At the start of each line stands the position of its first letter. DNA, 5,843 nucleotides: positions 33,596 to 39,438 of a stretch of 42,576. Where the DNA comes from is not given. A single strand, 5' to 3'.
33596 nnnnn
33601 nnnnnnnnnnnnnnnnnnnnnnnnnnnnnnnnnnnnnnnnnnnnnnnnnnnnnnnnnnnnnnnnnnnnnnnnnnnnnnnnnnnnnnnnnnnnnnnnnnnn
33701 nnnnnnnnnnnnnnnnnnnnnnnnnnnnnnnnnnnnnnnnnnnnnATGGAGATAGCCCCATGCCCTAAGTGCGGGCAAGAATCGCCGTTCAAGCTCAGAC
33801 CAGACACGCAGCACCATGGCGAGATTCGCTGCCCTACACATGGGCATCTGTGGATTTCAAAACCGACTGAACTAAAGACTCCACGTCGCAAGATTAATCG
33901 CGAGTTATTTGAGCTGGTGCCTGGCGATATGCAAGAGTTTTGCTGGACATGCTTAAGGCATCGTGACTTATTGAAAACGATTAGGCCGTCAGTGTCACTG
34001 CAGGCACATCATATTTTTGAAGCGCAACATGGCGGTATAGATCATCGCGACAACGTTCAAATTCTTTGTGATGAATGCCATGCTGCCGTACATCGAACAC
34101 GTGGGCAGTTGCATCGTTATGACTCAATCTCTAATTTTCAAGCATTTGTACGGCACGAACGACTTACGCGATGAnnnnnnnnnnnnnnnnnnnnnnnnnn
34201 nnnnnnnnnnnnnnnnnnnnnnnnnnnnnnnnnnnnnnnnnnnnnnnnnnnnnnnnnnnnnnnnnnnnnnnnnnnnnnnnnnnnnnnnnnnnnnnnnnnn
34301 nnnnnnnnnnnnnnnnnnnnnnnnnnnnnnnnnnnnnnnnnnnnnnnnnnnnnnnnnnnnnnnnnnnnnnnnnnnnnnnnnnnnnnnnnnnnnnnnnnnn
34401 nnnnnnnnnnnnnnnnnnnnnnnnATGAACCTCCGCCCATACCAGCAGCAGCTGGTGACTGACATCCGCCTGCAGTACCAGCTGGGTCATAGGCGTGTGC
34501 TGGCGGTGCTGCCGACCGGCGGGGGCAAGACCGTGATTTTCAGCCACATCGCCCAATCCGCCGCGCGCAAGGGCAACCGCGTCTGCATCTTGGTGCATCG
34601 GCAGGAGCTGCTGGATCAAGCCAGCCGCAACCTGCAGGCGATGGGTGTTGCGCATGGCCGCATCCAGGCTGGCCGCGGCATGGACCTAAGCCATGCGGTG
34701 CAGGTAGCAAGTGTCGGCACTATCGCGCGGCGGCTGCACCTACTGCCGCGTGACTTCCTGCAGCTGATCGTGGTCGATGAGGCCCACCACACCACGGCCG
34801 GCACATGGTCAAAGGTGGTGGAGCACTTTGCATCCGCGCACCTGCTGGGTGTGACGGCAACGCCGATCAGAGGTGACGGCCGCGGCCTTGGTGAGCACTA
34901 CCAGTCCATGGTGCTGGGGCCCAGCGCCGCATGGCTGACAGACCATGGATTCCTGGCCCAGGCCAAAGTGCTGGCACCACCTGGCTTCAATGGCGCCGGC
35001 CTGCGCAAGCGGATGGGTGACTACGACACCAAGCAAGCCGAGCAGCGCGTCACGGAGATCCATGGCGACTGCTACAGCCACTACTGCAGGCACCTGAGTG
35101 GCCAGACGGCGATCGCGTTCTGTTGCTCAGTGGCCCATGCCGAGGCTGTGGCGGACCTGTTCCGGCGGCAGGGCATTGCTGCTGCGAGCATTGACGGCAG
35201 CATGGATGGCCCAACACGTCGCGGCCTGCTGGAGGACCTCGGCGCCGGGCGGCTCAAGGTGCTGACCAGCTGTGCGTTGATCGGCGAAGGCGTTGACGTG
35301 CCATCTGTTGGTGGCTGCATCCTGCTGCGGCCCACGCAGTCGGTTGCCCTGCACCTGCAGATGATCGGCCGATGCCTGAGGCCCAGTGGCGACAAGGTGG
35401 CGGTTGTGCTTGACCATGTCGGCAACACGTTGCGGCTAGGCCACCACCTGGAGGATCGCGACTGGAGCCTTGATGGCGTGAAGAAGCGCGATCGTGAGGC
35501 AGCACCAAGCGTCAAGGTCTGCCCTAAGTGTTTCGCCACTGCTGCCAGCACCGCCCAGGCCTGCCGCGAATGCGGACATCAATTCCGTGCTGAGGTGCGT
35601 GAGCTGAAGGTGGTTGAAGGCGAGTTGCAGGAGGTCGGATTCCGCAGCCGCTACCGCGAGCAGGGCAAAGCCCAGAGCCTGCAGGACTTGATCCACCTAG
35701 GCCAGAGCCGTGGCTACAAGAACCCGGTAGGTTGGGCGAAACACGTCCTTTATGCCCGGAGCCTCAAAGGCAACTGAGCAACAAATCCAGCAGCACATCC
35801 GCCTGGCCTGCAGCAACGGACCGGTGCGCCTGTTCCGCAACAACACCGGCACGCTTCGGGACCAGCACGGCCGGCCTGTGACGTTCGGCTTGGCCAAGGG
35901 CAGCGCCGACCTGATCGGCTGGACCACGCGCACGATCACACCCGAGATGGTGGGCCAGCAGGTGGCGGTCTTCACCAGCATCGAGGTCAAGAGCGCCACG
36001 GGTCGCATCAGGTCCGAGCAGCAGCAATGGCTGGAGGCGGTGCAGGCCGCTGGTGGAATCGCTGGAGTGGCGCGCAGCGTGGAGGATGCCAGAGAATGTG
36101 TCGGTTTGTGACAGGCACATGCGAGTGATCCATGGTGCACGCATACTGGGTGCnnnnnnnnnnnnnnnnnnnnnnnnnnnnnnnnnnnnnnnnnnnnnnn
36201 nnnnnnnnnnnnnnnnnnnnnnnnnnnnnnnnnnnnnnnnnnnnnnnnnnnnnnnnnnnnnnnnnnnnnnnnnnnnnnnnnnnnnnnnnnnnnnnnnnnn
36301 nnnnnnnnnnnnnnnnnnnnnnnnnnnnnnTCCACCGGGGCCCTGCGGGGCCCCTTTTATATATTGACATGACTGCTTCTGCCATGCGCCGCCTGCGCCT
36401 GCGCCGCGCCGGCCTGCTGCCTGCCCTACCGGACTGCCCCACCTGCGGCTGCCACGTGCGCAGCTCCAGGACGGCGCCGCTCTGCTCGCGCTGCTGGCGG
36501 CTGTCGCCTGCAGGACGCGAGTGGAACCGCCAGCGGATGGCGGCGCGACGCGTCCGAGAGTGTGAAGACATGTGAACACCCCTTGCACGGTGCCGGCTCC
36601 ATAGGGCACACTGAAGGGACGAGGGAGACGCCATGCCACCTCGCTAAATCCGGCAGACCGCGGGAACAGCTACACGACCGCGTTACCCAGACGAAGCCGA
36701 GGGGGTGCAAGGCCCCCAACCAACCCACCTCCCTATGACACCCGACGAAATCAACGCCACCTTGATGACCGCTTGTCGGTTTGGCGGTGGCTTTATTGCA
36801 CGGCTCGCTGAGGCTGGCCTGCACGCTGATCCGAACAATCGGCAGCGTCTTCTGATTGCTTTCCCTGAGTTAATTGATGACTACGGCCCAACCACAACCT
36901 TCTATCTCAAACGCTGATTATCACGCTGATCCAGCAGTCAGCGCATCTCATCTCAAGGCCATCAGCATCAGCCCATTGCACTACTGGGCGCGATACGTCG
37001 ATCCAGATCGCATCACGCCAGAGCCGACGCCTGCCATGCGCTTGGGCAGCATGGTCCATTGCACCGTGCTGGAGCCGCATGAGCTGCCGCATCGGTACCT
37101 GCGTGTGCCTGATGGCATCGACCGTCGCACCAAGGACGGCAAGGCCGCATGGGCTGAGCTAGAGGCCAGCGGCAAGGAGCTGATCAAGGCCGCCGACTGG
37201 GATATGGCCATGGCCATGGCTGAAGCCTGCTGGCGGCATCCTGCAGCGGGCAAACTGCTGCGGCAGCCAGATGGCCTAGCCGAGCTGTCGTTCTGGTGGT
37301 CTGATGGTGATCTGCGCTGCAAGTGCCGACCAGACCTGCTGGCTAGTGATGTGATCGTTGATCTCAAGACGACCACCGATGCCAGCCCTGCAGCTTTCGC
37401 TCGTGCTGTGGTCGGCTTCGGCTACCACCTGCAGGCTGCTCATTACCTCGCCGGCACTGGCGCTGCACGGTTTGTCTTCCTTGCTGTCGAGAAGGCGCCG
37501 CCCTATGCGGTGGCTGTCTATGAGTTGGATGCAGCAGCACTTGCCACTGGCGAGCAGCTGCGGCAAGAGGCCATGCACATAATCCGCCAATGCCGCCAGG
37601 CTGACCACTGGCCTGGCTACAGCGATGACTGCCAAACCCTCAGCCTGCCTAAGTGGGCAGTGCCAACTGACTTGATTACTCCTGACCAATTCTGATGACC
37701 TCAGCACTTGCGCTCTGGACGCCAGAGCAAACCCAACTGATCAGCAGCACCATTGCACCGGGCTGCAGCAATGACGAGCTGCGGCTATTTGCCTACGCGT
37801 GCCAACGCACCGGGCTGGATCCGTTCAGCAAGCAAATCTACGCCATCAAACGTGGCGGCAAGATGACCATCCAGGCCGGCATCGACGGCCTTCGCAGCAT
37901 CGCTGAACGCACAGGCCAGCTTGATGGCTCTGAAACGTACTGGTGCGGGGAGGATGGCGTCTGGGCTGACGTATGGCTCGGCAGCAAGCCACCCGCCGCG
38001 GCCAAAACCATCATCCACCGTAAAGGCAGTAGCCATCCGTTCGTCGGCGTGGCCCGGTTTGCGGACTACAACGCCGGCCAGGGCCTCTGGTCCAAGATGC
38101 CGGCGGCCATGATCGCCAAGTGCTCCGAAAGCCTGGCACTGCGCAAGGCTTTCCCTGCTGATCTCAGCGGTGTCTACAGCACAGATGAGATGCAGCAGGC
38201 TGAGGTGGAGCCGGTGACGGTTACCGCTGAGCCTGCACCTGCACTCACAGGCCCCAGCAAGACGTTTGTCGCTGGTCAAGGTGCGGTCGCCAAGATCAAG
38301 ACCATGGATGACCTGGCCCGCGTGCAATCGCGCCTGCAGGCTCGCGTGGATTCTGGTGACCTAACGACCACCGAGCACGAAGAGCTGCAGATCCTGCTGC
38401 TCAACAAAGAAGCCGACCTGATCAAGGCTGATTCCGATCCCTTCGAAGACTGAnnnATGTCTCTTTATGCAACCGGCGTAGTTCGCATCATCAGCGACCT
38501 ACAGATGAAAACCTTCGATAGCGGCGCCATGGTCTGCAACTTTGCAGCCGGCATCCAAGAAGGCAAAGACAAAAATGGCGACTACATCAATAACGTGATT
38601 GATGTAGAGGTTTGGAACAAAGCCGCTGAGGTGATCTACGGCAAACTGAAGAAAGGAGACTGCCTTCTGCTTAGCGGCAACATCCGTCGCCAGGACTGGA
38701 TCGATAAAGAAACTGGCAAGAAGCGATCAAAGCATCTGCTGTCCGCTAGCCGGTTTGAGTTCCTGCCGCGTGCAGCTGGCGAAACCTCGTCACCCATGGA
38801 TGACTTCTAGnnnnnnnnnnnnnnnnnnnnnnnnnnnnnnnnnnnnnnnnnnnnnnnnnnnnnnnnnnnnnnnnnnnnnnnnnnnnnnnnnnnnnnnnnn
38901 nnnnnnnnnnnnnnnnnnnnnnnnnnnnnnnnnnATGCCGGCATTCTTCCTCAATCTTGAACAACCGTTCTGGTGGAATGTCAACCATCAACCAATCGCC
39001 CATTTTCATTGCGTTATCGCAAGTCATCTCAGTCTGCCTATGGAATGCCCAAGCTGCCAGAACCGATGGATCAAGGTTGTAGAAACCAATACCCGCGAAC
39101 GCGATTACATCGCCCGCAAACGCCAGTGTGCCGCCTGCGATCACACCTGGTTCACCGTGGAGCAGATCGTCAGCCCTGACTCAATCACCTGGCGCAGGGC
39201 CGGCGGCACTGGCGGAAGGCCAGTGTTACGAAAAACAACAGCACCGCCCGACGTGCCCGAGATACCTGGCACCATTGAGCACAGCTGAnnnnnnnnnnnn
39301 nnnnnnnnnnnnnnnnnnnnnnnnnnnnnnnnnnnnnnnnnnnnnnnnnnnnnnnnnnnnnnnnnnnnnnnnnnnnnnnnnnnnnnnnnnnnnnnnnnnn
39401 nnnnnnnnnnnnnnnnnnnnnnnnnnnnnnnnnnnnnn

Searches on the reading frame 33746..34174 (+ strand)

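Call 69: search_protein_families(library=pfam, proteins=[window:33746-34174:+], max_evalue=0.01)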
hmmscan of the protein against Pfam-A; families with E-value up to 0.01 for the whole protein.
window:33746-34174:+ (142 aa): 4 families
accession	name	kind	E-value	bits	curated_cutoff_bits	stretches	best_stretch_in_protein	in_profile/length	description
PF01844.29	HNH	-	4.9e-06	27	21.4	1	76-117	11-46/47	HNH endonuclease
PF14279.12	HNH_5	-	0.00029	21.2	27.5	1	81-115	9-43/56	HNH endonuclease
PF17283.8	Zn_ribbon_SprT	-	0.0064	17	28.1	1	6-29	7-27/38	SprT-like zinc ribbon domain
PF25206.1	DUF7836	-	0.0098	16.2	26.7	0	104-126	6-28/59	Domain of unknown function (DUF7836)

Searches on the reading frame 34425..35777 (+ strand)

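Call 9: search_protein_families(library=phrogs, proteins=[window:34425-35777:+], max_evalue=0.00001)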
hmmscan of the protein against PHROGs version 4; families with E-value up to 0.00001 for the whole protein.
window:34425-35777:+ (450 aa): 4 families
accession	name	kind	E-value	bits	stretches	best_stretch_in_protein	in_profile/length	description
phrog_16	-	DNA, RNA and nucleotide metabolism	3.2e-98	331.2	1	1-397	271-656/986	DNA helicase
phrog_9690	-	DNA, RNA and nucleotide metabolism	4.5e-14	53.2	1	109-330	35-267/306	DNA helicase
phrog_16694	-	unknown function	7.1e-13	48.4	1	2-124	274-413/1010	-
phrog_16259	-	DNA, RNA and nucleotide metabolism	1e-07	32.6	1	2-125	117-238/330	DNA helicase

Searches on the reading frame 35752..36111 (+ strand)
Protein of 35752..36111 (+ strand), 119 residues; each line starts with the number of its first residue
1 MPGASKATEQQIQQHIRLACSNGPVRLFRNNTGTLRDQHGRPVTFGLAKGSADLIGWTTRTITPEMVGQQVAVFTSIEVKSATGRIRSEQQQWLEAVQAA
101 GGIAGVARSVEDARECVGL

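Call 69: search_protein_families(library=pfam, proteins=[window:35752-36111:+], max_evalue=0.01)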
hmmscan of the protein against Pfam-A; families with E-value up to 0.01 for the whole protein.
window:35752-36111:+ (119 aa): 1 family
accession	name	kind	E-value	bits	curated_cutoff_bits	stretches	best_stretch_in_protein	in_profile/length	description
PF08774.17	VRR_NUC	-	2e-10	41.2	23.8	1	46-110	59-115/116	VRR-NUC domain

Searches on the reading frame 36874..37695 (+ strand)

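Call 10: search_protein_families(library=pfam, proteins=[window:36874-37695:+], max_evalue=0.001)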
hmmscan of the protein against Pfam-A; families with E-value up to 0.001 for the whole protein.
window:36874-37695:+ (273 aa): 2 families
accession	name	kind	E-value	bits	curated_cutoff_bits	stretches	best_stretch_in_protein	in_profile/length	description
PF12684.13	DUF3799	-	1.9e-34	119.9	26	1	23-257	1-231/233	PDDEXK-like domain of unknown function (DUF3799)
PF12705.13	PDDEXK_1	-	3e-07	31.1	22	1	22-243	2-227/247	PD-(D/E)XK nuclease superfamily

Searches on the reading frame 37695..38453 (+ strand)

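Call 10: search_protein_families(library=pfam, proteins=[window:37695-38453:+], max_evalue=0.001)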
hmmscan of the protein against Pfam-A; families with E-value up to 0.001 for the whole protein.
window:37695-38453:+ (252 aa): 1 family
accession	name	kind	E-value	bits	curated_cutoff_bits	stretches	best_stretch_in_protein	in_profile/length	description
PF03837.19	RecT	-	3.3e-33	115.4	24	1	9-172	4-193/198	RecT family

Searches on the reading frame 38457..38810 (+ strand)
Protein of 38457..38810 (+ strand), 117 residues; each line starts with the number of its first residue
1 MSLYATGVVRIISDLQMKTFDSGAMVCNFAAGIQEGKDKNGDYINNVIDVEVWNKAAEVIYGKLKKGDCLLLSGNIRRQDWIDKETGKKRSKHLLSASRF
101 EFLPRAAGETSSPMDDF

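Call 69: search_protein_families(library=pfam, proteins=[window:38457-38810:+], max_evalue=0.01)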
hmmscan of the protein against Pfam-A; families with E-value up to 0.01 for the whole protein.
window:38457-38810:+ (117 aa): 1 family
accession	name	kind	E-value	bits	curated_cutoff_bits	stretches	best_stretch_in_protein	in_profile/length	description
PF00436.31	SSB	-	1.9e-14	54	26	1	10-103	9-104/104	Single-strand binding protein family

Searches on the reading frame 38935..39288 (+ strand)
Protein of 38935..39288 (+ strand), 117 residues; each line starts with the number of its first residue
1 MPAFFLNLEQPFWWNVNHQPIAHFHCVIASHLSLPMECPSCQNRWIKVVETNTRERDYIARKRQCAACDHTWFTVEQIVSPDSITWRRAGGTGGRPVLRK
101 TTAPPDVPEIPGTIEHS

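Call 4: search_protein_families(library=pfam, proteins=[window:38935-39288:+], max_evalue=1)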
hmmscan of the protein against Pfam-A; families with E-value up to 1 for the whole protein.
window:38935-39288:+ (117 aa): 9 families
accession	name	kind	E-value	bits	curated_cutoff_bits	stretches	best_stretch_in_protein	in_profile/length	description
PF22811.2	Zn_ribbon_NrdR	-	4.8e-09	36.4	27.2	1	36-76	1-42/42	Transcriptional repressor NrdR-like, N-terminal domain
PF12760.12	Zn_ribbon_IS1595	-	0.005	17.2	25.4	1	37-71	20-46/46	Transposase zinc-ribbon domain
PF20120.5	DUF6510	-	0.022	15.1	26.4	1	19-54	36-70/86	Family of unknown function (DUF6510)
PF13717.11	Zn_ribbon_4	-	0.14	12.5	30.3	0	62-73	25-36/36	zinc-ribbon domain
PF23137.1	HVO_0758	-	0.38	11.1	27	0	52-72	32-52/55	HVO_0758 mu-protein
PF25208.1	DUF7838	-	0.5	10.8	28.5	0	33-78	4-50/55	Domain of unknown function (DUF7838)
PF09297.16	Zn_ribbon_NUD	-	0.5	10.6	24.8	1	61-71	20-30/32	NADH pyrophosphatase zinc ribbon domain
PF18547.6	HalOD2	-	0.59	10.5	27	0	35-45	2-12/52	Halobacterial output domain 2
PF01096.23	Zn_ribbon_TFIIS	-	0.63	10.4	21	0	37-72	2-38/39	Transcription factor S-II (TFIIS)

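Call 5: search_protein_families(library=phrogs, proteins=[window:38935-39288:+], max_evalue=1)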
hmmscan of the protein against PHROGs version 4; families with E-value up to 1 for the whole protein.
window:38935-39288:+ (117 aa): 3 families
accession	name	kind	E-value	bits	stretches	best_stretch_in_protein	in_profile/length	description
phrog_10675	-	unknown function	9.3e-05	23.6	1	36-77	6-46/98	-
phrog_6504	-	unknown function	0.052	14.7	1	38-85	10-56/61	-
phrog_1305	-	DNA, RNA and nucleotide metabolism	0.16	12.3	1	32-77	13-64/226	DNA binding protein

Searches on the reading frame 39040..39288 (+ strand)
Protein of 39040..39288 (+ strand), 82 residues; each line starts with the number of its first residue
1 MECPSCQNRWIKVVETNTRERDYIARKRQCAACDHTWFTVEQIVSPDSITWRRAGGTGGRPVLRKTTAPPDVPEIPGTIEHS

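Call 70: search_protein_families(library=padloc, proteins=[window:39040-39288:+], max_evalue=0.1)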
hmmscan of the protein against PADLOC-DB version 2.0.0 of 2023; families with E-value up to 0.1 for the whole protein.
window:39040-39288:+ (82 aa): 1 family
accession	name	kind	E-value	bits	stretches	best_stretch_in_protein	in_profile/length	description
PDLC05058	PDC-S64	-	0.046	11.4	1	1-42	208-245/305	-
